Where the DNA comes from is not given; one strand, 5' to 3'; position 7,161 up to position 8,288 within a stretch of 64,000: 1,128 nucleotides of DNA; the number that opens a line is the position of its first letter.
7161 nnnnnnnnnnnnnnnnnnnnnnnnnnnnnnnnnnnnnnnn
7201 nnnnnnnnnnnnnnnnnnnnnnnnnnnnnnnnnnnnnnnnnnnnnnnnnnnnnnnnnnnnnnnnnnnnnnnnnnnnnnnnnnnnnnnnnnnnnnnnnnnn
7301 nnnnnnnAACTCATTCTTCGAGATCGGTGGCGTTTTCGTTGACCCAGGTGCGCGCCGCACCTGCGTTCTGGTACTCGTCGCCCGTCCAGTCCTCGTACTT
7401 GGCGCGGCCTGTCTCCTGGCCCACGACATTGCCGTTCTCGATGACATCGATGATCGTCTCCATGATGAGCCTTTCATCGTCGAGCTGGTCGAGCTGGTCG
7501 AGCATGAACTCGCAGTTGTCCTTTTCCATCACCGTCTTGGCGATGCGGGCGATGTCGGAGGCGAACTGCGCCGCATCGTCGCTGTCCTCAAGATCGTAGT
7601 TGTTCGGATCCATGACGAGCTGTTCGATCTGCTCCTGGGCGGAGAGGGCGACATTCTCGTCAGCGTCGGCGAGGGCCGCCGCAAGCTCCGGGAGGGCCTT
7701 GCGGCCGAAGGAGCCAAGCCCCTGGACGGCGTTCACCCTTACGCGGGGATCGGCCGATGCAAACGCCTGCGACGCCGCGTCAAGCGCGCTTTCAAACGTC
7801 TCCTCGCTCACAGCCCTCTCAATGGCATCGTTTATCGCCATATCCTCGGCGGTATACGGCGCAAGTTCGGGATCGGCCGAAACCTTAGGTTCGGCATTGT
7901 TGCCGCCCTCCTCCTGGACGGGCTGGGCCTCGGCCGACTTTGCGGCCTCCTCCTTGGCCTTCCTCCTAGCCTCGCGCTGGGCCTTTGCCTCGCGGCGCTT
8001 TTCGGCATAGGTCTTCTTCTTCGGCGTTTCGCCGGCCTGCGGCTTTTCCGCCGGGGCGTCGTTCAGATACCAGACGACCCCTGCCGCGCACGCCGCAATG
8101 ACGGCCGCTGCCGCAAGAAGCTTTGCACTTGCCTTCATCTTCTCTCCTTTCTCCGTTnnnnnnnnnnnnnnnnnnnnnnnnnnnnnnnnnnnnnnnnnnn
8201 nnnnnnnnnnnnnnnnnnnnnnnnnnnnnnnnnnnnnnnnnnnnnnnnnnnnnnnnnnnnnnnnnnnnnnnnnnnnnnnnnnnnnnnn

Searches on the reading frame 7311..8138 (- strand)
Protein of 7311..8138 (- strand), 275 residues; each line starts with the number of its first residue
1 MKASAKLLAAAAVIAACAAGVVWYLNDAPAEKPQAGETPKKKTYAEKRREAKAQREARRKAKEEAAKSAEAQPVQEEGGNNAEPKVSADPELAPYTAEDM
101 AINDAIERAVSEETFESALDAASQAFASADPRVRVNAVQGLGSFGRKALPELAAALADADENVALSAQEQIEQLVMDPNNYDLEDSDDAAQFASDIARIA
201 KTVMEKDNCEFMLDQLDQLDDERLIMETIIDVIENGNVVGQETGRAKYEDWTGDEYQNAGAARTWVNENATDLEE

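Call 7: search_protein_families(library=pfam, proteins=[window:7311-8138:-], max_evalue=0.001)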
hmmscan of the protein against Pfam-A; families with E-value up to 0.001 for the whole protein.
window:7311-8138:- (275 aa): 1 family
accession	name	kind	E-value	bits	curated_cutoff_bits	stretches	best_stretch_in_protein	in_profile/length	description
PF13646.12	HEAT_2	-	6.8e-06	26.7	27.7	1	123-167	5-51/88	HEAT repeats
